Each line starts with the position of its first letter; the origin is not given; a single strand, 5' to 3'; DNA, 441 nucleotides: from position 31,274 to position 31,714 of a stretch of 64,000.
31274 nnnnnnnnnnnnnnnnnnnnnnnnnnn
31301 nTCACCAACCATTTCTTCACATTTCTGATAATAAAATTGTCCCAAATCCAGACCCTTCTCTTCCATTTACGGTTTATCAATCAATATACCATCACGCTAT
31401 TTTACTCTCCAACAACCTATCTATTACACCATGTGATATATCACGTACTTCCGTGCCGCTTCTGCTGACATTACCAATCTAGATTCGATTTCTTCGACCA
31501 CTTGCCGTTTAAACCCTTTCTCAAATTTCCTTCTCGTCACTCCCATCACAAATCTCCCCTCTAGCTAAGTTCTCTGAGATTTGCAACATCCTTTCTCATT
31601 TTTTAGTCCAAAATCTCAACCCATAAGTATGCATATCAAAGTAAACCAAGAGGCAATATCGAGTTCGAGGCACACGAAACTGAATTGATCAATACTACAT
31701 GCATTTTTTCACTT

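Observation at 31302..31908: Scar region: IS3-family orfA stub plus truncated gmhA directly downstream of hddA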

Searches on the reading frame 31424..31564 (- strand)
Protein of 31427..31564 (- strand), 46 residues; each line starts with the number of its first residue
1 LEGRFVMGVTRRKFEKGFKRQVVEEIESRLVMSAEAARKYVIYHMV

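Call 4: search_protein_families(library=pfam, proteins=[window:31424-31549:-], max_evalue=1)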
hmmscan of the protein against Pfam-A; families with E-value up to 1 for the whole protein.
window:31424-31549:- (41 aa): 1 family
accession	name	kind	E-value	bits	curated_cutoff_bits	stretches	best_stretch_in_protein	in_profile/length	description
PF09607.16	BrkDBD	-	0.001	19.4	23.4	1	5-38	2-38/58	Brinker DNA-binding domain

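Call 9: search_protein_families(library=ncbifam, proteins=[window:31424-31549:-], max_evalue=1)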
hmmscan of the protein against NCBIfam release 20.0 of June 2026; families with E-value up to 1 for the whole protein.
window:31424-31549:- (41 aa): 1 family
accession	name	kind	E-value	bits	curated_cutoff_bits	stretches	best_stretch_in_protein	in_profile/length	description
NF047595.1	IS66_ISRel24_TnpA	equivalog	0.0047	17.5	74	1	6-37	2-33/113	IS66-like element accessory protein TnpA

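Call 27: search_dna_similar(query=window:31427-31564:-, collection=plasmids, mode=protein, max_evalue=10, max_rows=25)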
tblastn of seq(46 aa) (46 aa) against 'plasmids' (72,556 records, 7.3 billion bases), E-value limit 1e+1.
Records with a match: 1; places in all: 1; records where one place covers at least 80% of the query: 0.
Best place of each record, by identity: <60% 1.
By first word of the organism name: Methylobacterium 1.
By predicted mobility (MOB-suite, as given by PLSDB): non-mobilizable 1.
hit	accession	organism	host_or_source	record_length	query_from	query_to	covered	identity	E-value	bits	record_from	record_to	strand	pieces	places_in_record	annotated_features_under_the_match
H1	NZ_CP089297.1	Methylobacterium currus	Solanum lycopersicum,single cell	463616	3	28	57%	50.0%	1e+1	30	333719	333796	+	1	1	none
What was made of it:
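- Tried and rejected: tblastn of the stub against 72,556 plasmids gave one meaningless hit at E=10 (call 27).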

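Call 35: search_protein_representatives(protein=window:31427-31564:-)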
Query: 46 residues. Proteins with E-value up to 0.001 (for the whole library): 4; up to 1e-10: 0; up to 1e-30: 0. The best 4 are listed.
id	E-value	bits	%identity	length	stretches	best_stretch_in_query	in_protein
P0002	9.6e-06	40.8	50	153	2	5-42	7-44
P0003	1.6e-05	40.1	69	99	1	7-42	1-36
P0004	8.0e-05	38.0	61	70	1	7-42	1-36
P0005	8.7e-04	34.8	58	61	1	7-42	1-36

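Call 37: search_protein_families(library=pfam, proteins=[P0002, P0003, P0004, P0005], max_evalue=1)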
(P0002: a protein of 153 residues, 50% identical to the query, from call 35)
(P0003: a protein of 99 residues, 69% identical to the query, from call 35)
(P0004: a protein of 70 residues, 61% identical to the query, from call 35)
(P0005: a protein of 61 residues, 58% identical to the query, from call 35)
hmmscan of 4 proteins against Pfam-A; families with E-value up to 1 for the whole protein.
P0002 (153 aa): 7 families
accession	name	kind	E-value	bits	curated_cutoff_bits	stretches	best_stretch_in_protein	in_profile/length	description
PF01527.26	HTH_Tnp_1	-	1.4e-10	41.7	24.1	1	11-83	2-74/75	Transposase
PF13518.12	HTH_28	-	0.00016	22.1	25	1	20-59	1-39/52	Helix-turn-helix domain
PF09607.16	BrkDBD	-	0.00043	20.6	23.4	1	13-53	3-46/58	Brinker DNA-binding domain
PF06627.17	DUF1153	-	0.00065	20.2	23.5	1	12-56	26-70/87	Protein of unknown function (DUF1153)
PF01710.22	HTH_Tnp_IS630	-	0.0007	20.1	21.3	1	19-93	6-75/119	Transposase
PF13551.12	HTH_29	-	0.032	14.8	28.1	1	23-62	3-45/64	Winged helix-turn helix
PF04218.19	CENP-B_N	-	0.094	12.8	21.2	1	10-55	1-45/53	CENP-B N-terminal DNA-binding domain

P0003 (99 aa): 9 families
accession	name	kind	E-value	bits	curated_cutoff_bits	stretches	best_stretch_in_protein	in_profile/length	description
PF01527.26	HTH_Tnp_1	-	2e-11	44.3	24.1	1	5-74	4-73/75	Transposase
PF13518.12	HTH_28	-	7.4e-07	29.6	25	1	12-51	1-39/52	Helix-turn-helix domain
PF06627.17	DUF1153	-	0.00014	22.3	23.5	1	8-50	30-72/87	Protein of unknown function (DUF1153)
PF13551.12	HTH_29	-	0.0017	18.8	28.1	1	15-55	3-46/64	Winged helix-turn helix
PF09607.16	BrkDBD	-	0.0034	17.7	23.4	1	5-45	3-46/58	Brinker DNA-binding domain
PF01710.22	HTH_Tnp_IS630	-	0.011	16.3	21.3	1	11-78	6-68/119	Transposase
PF13384.12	HTH_23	-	0.012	15.8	24.6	1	16-51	10-44/50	Homeodomain-like domain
PF13542.12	HTH_Tnp_ISL3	-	0.096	12.6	27.4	1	6-44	10-46/51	Helix-turn-helix domain of transposase family ISL3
PF02317.23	Octopine_DH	-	0.21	12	30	1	13-43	111-141/150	NAD/NADP octopine/nopaline dehydrogenase, alpha-helical domain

P0004 (70 aa): 5 families
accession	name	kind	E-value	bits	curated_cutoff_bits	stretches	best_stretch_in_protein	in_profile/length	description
PF06627.17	DUF1153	-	0.003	18.1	23.5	1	6-38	28-60/87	Protein of unknown function (DUF1153)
PF01527.26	HTH_Tnp_1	-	0.0046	17.6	24.1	1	3-39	2-38/75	Transposase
PF05225.22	HTH_psq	-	0.024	14.8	20.4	1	18-37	13-29/45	helix-turn-helix, Psq domain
PF09607.16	BrkDBD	-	0.059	13.7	23.4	1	4-36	2-37/58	Brinker DNA-binding domain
PF13542.12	HTH_Tnp_ISL3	-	0.19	11.6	27.4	1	5-37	9-39/51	Helix-turn-helix domain of transposase family ISL3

P0005 (61 aa): 4 families
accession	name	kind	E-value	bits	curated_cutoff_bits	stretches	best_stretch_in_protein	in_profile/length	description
PF01527.26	HTH_Tnp_1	-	0.016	15.9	24.1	1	3-33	2-32/75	Transposase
PF13518.12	HTH_28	-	0.02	15.4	25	1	12-36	1-24/52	Helix-turn-helix domain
PF06627.17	DUF1153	-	0.051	14.2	23.5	1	12-37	34-59/87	Protein of unknown function (DUF1153)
PF09607.16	BrkDBD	-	0.063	13.7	23.4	1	5-36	3-37/58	Brinker DNA-binding domain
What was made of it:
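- On IS3 family insertion sequence: It is significantly similar to PF01527 proteins: E=1.6e-5 library-wide, and those proteins score 42-44 bits against a cut-off of 24.1 (calls 35, 37).
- Checked: phmmer against 1.84 billion representative proteins gives 4 hits at E<=1e-3; the two best (E=9.6e-6 and 1.6e-5) are PF01527 proteins above Pfam's threshold, the other two are short fragments with only sub-threshold PF01527 hits (calls 35, 37).
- phmmer hits have library-wide E values down to 9.6e-6; the two best are PF01527 proteins (calls 35, 37).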

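Call 38: find_homologous_proteins(query=P0003, max_evalue=0.001)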
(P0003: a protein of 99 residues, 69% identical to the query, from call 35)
Query P0003 (99 aa): 36 proteins with E <= 0.001 among 39 candidates.
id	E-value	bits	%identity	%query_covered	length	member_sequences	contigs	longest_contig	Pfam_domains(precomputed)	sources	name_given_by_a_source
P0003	9.1e-56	203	100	100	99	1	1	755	PF01527.27,PF13518.13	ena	-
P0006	1.5e-31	126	73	84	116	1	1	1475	PF01527.27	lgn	-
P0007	1.5e-30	122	70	84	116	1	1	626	PF01527.27,PF13518.13,PF06627.18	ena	-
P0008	1.7e-30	122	69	84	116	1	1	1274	PF01527.27,PF13518.13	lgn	-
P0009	2.8e-30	122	70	84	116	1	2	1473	PF01527.27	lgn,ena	-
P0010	1.2e-29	120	61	97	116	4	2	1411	PF01527.27,PF13518.13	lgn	-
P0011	8.7e-29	117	71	84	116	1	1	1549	PF01527.27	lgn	-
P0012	1.5e-28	116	56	97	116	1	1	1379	PF01527.27,PF13518.13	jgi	jgi:transposase-like protein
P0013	2.4e-28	116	69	84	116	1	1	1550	PF01527.27,PF13518.13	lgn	-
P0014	3.8e-27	112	69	78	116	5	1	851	PF01527.27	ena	-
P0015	8.5e-27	111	71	78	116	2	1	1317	PF01527.27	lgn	-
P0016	1.1e-26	110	69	78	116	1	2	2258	PF01527.27,PF13518.13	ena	-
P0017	1.3e-26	110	66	84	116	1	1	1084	PF01527.27,PF13518.13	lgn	-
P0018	1.3e-26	110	66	84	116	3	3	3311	PF09607.17,PF01527.27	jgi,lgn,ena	-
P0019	2.1e-26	109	67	84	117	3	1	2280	PF01527.27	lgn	-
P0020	2.6e-26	109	66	84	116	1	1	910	PF01527.27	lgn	-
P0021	1.8e-25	106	64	84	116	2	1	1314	PF01527.27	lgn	-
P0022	2.7e-25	106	65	84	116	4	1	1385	PF01527.27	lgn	-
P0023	7.0e-25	104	63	84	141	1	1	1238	PF01527.27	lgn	-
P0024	9.1e-25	104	66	78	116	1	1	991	PF01527.27,PF13518.13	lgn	-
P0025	2.5e-24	103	63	83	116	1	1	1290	PF01527.27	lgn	-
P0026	7.9e-24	101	62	78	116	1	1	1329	PF01527.27,PF13518.13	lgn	-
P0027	2.5e-23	100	60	84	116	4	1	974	PF01527.27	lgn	-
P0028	2.5e-23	99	59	84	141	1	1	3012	PF01527.27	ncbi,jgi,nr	ncbi:MAG TPA: transposase [Bdellovibrionota bacterium]|nr:transposase [Bdellovibrionota bacterium]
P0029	3.8e-23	99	62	78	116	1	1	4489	PF01527.27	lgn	-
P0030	2.0e-22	97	65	78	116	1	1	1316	PF01527.27,PF13518.13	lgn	-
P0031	2.2e-22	96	61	83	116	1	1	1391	PF01527.27,PF13518.13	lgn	-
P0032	3.6e-22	96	60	83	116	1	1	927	PF01527.27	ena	-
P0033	7.5e-22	95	66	78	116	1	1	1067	PF01527.27,PF13518.13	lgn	-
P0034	8.6e-22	95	60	83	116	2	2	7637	PF01527.27,PF13518.13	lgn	-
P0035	9.7e-22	94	61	78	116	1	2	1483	PF01527.27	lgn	-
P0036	4.5e-21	92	57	83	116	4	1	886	PF01527.27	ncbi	-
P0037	9.2e-21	91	57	83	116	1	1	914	PF01527.27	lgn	-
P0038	2.0e-19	87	54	84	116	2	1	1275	PF01527.27,PF13518.13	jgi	-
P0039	2.2e-19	87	65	69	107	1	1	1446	PF01527.27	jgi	jgi:transposase-like protein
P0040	8.6e-17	79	52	83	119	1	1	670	PF13551.13,PF01527.27,PF13518.13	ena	-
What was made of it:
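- Family IS copies are mostly recovered as isolated contigs of 1.3-1.5 kb, which shows they break assemblies (call 38).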

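Call 40: find_encoding_contigs(protein=P0034, flank=4000, max_places=3)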
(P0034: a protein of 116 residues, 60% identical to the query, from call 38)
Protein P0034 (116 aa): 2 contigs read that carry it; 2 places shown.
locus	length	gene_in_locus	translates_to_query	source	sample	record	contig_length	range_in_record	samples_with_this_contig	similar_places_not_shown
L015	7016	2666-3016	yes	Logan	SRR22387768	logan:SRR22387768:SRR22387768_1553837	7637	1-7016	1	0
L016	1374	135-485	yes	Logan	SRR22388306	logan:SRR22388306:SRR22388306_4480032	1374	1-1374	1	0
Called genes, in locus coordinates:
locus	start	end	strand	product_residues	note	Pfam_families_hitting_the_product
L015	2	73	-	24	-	?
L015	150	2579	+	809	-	-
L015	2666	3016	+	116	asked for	PF01527:HTH_Tnp_1, PF13518:HTH_28 (weak)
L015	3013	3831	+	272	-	PF13276:HTH_21, PF00665:rve, PF13683:rve_3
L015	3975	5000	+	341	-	-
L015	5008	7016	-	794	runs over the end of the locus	PF13432:TPR_16 (faint), PF13428:TPR_14 (faint), PF13431:TPR_17 (faint), PF14559:TPR_19 (faint), PF25060:ARM_TT21_2nd (faint), PF23300:HEAT_Nup120 (faint), PF07719:TPR_2 (faint), PF13181:TPR_8 (faint), +1 more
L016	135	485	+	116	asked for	PF01527:HTH_Tnp_1, PF13518:HTH_28 (weak)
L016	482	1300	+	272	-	PF13276:HTH_21, PF00665:rve, PF13683:rve_3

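Call 41: find_encoding_contigs(protein=P0029, flank=4000, max_places=3)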
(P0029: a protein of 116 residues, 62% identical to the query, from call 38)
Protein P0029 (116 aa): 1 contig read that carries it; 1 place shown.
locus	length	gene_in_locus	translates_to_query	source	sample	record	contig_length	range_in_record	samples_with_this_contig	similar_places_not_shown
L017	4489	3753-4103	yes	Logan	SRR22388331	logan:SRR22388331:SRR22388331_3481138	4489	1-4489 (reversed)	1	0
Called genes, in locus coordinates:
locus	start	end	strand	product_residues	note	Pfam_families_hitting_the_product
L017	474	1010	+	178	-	PF04326:SLFN_AlbA_2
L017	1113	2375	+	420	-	PF00872:Transposase_mut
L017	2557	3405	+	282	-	PF13749:HATPase_c_4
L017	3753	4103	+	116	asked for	PF01527:HTH_Tnp_1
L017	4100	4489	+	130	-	?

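Call 44: find_encoding_contigs(protein=P0006, flank=2500, max_places=2)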
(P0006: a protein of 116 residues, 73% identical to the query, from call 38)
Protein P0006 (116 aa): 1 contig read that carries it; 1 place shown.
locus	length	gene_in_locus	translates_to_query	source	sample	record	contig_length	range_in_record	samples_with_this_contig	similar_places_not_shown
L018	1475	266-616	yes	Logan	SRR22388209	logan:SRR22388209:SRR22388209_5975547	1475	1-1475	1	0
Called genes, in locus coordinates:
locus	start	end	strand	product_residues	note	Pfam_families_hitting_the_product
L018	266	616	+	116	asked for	PF01527:HTH_Tnp_1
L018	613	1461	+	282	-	PF13276:HTH_21, PF00665:rve, PF13683:rve_3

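Call 45: find_encoding_contigs(protein=P0018, flank=2500, max_places=3)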
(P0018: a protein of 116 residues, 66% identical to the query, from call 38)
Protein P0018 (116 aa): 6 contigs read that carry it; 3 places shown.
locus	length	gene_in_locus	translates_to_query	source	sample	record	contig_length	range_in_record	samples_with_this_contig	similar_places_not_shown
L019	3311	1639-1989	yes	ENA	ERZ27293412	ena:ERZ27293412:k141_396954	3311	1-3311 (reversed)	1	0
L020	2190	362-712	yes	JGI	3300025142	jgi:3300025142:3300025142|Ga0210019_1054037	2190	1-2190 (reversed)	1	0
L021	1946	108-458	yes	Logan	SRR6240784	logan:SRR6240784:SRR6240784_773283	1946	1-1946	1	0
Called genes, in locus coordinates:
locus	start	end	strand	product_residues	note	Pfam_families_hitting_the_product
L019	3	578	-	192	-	?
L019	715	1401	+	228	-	-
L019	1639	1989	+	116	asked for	PF01527:HTH_Tnp_1, PF09607:BrkDBD (weak)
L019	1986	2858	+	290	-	PF13276:HTH_21, PF00665:rve, PF13683:rve_3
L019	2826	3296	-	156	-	-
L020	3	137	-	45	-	?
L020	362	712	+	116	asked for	PF01527:HTH_Tnp_1, PF09607:BrkDBD (weak)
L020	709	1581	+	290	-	PF13276:HTH_21, PF00665:rve, PF13683:rve_3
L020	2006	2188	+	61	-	?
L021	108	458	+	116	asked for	PF01527:HTH_Tnp_1, PF09607:BrkDBD (weak)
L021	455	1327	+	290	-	PF13276:HTH_21, PF00665:rve, PF13683:rve_3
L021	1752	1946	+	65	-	?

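Call 46: find_encoding_contigs(protein=P0009, flank=2500, max_places=2)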
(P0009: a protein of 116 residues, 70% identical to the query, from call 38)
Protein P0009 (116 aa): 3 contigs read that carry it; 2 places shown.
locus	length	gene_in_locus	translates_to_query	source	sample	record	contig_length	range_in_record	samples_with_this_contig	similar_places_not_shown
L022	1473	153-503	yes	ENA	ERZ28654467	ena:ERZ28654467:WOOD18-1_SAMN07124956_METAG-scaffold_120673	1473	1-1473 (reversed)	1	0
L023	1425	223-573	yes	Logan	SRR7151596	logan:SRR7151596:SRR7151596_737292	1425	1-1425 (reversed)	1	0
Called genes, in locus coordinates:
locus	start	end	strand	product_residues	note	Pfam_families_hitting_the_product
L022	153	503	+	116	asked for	PF01527:HTH_Tnp_1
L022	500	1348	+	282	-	PF13276:HTH_21, PF00665:rve, PF13683:rve_3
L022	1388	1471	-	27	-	?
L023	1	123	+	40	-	?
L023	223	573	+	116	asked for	PF01527:HTH_Tnp_1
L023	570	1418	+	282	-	PF13276:HTH_21, PF00665:rve, PF13683:rve_3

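Call 47: find_encoding_contigs(protein=P0025, flank=2500, max_places=2)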
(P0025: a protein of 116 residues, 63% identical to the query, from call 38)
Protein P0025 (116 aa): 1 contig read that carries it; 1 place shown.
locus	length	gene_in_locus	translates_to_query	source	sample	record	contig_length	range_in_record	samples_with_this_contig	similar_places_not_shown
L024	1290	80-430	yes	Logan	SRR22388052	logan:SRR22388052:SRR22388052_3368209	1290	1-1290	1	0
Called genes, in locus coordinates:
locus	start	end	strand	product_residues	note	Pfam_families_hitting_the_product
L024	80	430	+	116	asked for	PF01527:HTH_Tnp_1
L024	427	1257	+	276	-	PF13276:HTH_21, PF00665:rve, PF13683:rve_3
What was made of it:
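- On IS3 family insertion sequence: It is present in nine of ten fetched relatives (calls 40, 44-47); the tenth contig ends 390 nt into orfB (call 41).
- Nine of ten fetched element contigs encode orfA plus an orfB with HTH_21, rve and rve_3; the tenth contig ends 390 nt into its orfB, whose domains were not looked up (calls 40, 41, 44-47).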
